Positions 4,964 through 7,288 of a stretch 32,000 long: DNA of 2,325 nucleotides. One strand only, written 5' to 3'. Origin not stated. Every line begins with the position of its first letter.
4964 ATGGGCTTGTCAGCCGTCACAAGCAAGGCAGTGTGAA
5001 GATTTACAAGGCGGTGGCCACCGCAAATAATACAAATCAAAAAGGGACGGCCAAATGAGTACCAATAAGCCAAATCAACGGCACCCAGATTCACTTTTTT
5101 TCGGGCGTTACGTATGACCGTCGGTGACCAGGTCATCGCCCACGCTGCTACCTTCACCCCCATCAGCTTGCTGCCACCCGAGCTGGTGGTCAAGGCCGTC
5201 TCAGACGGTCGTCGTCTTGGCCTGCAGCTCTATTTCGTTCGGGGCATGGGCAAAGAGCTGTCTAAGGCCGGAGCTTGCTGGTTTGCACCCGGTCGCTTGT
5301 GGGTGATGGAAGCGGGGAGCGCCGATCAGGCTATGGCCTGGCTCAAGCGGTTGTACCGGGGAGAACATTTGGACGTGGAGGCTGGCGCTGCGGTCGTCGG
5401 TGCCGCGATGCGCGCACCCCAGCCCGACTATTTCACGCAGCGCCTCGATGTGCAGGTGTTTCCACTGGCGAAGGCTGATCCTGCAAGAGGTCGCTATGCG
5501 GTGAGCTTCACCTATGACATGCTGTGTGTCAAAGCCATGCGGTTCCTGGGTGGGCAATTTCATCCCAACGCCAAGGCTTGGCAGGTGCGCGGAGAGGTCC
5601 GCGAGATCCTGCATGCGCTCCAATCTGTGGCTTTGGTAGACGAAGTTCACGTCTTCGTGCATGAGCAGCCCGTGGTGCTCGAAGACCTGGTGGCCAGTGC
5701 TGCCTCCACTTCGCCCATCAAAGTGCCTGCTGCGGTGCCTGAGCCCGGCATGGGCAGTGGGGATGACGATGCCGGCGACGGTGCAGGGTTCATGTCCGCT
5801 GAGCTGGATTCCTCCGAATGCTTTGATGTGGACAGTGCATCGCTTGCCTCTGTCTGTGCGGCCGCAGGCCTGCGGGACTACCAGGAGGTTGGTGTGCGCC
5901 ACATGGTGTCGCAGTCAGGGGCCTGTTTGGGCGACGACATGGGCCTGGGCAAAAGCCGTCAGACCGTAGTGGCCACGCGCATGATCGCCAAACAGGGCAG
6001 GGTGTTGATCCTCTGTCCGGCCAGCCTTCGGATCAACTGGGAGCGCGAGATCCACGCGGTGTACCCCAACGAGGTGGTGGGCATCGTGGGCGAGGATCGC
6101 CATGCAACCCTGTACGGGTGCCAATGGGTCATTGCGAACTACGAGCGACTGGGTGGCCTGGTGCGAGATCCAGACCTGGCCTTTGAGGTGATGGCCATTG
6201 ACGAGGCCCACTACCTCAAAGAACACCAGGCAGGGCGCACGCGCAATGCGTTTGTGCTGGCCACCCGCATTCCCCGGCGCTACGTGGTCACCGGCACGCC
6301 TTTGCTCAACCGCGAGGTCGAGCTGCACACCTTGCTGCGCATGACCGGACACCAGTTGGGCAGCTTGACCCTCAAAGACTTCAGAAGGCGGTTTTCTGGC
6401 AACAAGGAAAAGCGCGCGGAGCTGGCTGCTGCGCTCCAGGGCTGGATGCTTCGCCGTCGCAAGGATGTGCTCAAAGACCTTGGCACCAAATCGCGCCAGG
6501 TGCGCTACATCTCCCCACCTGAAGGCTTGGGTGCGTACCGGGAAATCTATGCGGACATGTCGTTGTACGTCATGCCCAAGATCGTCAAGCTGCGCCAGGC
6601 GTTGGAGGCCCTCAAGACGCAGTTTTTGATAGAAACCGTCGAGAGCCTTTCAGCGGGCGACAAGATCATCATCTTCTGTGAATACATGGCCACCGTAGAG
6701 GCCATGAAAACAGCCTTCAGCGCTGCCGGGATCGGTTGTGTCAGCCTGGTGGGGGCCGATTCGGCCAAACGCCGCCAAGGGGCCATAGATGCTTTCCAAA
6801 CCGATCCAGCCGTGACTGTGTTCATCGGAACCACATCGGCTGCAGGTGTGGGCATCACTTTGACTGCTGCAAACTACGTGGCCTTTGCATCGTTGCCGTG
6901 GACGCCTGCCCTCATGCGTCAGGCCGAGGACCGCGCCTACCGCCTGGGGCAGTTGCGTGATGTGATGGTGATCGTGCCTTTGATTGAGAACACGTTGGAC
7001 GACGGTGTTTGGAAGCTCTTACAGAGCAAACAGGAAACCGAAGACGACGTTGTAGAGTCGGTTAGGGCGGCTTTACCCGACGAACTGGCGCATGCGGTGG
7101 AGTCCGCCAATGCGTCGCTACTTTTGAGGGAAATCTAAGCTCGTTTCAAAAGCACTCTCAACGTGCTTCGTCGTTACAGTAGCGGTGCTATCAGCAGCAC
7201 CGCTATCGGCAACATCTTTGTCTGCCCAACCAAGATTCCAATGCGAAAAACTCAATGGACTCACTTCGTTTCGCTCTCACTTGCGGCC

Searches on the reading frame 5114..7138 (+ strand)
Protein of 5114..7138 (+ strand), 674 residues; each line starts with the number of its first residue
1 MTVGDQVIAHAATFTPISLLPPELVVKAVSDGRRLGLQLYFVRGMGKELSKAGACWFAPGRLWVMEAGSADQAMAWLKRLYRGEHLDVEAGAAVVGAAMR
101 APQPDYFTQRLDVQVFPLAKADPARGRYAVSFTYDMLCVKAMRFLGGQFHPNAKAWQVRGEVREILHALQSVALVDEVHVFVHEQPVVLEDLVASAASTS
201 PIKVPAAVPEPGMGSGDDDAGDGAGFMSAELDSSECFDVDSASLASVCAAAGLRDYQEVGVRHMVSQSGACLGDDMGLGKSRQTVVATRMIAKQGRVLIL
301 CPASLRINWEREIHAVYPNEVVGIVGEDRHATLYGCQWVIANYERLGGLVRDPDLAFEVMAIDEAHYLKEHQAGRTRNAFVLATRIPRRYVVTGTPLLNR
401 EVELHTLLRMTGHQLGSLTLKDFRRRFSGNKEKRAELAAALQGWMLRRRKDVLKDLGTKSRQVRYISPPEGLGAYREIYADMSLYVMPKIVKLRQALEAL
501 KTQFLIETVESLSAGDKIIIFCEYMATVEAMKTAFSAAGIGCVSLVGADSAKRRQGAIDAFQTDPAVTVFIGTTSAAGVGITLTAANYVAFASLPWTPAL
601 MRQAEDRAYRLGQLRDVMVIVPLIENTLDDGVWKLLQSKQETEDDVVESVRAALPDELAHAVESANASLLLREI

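Call 7: search_protein_families(library=pfam, proteins=[window:5114-7138:+], max_evalue=0.001)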
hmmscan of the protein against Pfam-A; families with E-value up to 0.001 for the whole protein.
window:5114-7138:+ (674 aa): 3 families
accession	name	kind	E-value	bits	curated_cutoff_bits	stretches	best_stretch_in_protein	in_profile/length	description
PF00176.29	SNF2-rel_dom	-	4.8e-23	82.1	24.9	1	256-469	1-242/290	SNF2-related domain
PF00271.37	Helicase_C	-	1.5e-16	61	23.5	1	502-612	3-110/110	Helicase conserved C-terminal domain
PF04851.21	ResIII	-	0.00017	22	22.5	1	253-371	4-140/164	Type III restriction enzyme, res subunit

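Call 13: search_protein_families(library=ncbifam, proteins=[window:5114-7138:+], max_evalue=0.001)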
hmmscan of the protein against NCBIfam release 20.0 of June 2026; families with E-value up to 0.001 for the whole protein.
window:5114-7138:+ (674 aa): 9 families
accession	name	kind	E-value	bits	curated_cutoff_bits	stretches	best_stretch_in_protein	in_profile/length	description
NF058637.1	helic_SCO1167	equivalog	4.1e-46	157.5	1200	2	505-655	771-918/932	SCO1167/SCO6262 family helicase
NF053675.1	pilus_reg_Snf2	equivalog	1e-34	119.8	1100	2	243-456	575-790/1029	pilus expression-regulating Snf2 family helicase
NF041790.1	anti-phage_ZorD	equivalog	3.9e-28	97.9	1500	2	499-621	904-1034/1035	type I Zorya anti-phage system protein ZorD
NF038318.1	DISARM_DrmD_b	equivalog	3.8e-17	61.7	950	2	267-463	47-256/868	DISARM system SNF2-like helicase DrmD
NF038317.1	DISARM_DrmD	equivalog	5.7e-16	58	610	2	510-638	501-627/1021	DISARM system SNF2-like helicase DrmD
NF041062.1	DpdE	equivalog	1.2e-13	49.9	500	2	272-453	175-351/1048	protein DpdE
NF042964.1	phospholipD_antiphage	equivalog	4.2e-12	45.2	1100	1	518-664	686-843/895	phospholipase D-like domain-containing anti-phage protein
NF003426.0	PRK04914.1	equivalog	2.4e-07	29.4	576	0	501-630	481-610/959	RNA polymerase-associated protein RapA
NF010337.0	PRK13766.1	equivalog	7.8e-07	27.6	610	1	501-659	349-513/781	Hef nuclease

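Call 80: find_related_loci(query=window:5114-7135:+, collection=metagenome_contigs, flank=10000)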
Query window:5114-7135:+ (674 aa) in metagenome_contigs; peptide patterns used: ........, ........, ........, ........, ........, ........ (x = any residue, [..] = any of these).
112 stretches matched a pattern; 69 encode a relative of the query (tblastn E <= 1e-3); 69 distinct loci.
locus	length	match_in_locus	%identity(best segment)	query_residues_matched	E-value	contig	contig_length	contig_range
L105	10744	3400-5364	84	16-671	0e+0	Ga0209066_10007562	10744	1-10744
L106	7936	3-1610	95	139-674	0e+0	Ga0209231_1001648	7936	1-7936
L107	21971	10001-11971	81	1-658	0e+0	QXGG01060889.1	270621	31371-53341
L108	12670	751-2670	69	14-655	0e+0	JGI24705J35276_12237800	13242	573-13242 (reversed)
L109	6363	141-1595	93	183-667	0e+0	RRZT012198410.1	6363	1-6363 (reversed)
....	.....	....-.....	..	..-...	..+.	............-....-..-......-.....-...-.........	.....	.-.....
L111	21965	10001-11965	84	16-671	0e+0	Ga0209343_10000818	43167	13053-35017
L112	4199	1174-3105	65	4-654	0e+0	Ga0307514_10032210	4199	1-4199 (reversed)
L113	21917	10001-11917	65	11-655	0e+0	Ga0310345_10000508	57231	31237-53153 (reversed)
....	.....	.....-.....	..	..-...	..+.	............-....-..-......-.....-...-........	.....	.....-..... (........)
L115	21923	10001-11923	83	16-657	0e+0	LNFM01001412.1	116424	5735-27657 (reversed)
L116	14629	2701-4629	61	14-657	0e+0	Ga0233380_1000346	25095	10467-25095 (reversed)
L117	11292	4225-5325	95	288-654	0e+0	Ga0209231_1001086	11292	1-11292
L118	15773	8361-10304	55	16-668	0e+0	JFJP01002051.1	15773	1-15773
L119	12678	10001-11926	56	10-654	0e+0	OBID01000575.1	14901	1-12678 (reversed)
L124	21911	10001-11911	56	15-654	0e+0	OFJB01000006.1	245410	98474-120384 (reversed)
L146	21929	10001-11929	61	14-657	0e+0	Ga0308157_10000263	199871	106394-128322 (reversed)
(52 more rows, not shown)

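Call 89: search_protein_families(library=pfam, proteins=[L117:5508-7640:+, L117:7615-10002:+, L106:5669-6886:+, L106:3341-4189:+, L146:12004-12642:-, L124:13233-14300:-], max_evalue=0.001)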
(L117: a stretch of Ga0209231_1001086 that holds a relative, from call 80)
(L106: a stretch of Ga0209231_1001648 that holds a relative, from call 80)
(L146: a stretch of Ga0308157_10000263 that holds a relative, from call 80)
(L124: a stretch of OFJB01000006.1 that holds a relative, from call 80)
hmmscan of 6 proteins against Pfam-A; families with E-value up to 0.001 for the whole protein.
L117:5508-7640:+ (710 aa): 1 family
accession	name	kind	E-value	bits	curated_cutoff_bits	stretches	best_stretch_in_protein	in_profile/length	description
PF01555.25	N6_N4_Mtase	-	4.6e-39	135.1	26.7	1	132-529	1-212/221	DNA methylase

L117:7615-10002:+ (795 aa): 1 family
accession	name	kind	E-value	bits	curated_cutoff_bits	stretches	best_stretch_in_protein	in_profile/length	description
PF04851.21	ResIII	-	2.6e-07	31.1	22.5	1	11-211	5-163/164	Type III restriction enzyme, res subunit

L106:5669-6886:+ (405 aa): 2 families
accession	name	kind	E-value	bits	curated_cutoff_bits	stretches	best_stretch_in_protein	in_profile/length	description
PF02826.25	2-Hacid_dh_C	-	2.2e-42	144.9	25.1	1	177-356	1-178/178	D-isomer specific 2-hydroxyacid dehydrogenase, NAD binding domain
PF00389.36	2-Hacid_dh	-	4.4e-21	75.4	24.6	1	73-383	1-129/134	D-isomer specific 2-hydroxyacid dehydrogenase, catalytic domain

L106:3341-4189:+ (282 aa): 6 families
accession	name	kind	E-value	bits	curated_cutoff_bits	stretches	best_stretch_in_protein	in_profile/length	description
PF00005.33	ABC_tran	-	2.6e-31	109.5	25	1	28-181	3-137/137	ABC transporter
PF13304.12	AAA_21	-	3.7e-06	27.7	27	0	38-59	1-22/304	AAA domain, putative AbiEii toxin, Type IV TA system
PF13401.12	AAA_22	-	0.00012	22.9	27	1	35-84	4-52/130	AAA domain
PF03193.22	RsgA_GTPase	-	0.00015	22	30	1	33-74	103-144/174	RsgA GTPase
PF13555.12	AAA_29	-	0.00033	20.8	27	1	30-63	16-49/61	P-loop containing region of AAA domain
PF02463.25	SMC_N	-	0.0007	19.5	40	0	141-228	125-213/220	RecF/RecN/SMC N terminal domain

L146:12004-12642:- (212 aa): 0 families

L124:13233-14300:- (355 aa): 0 families

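Call 91: search_protein_families(library=padloc, proteins=[window:5114-7138:+], max_evalue=0.001)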
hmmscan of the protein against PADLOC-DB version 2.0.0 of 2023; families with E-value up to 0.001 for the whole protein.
window:5114-7138:+ (674 aa): 34 families (the best 25 are shown)
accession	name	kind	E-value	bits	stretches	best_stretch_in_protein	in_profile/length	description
PDLC02842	DpdE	-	1.9e-44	149.7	2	489-647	995-1151/1176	DpdE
PDLC00633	ZorD1|ZorD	-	7.4e-40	134.8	2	501-650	732-888/908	"SWI2/SNF2 helicase, Mrr-like nuclease"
PDLC02849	DpdE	-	3.7e-37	125.9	2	250-459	398-620/857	DpdE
PDLC02845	DpdE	-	9.6e-37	124.3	2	251-467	842-1069/1293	DpdE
PDLC00631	ZorD1|ZorD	-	1.4e-36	123.7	2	514-641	770-904/1071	"SWI2/SNF2 helicase, Mrr-like nuclease"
PDLC00632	ZorD1|ZorD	-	3.8e-36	122.5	2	498-659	920-1092/1101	"SWI2/SNF2 helicase, Mrr-like nuclease"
PDLC02850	DpdE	-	2.8e-35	119.5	2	250-456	802-1022/1282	DpdE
PDLC00634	ZorD1|ZorD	-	2.4e-32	109.7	2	513-623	823-937/1208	"SWI2/SNF2 helicase, Mrr-like nuclease"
PDLC00629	ZorD1|ZorD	-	7.8e-32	108.2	3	513-623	811-925/1012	"SWI2/SNF2 helicase, Mrr-like nuclease"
PDLC02852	DpdE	-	8e-30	101.5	1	239-649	452-859/905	DpdE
PDLC02627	DrmD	-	1.7e-27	94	1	222-649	277-700/748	DrmD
PDLC02851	DpdE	-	3.2e-27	92.7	2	500-649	890-1037/1055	DpdE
PDLC00627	ZorD1|ZorD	-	5.3e-23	78.9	2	548-649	886-991/1006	"SWI2/SNF2 helicase, Mrr-like nuclease"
PDLC02854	DpdE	-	1.1e-22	77.8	1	504-659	907-1063/1083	DpdE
PDLC00628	ZorD1|ZorD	-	2.4e-20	69.9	1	514-628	833-946/1171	"SWI2/SNF2 helicase, Mrr-like nuclease"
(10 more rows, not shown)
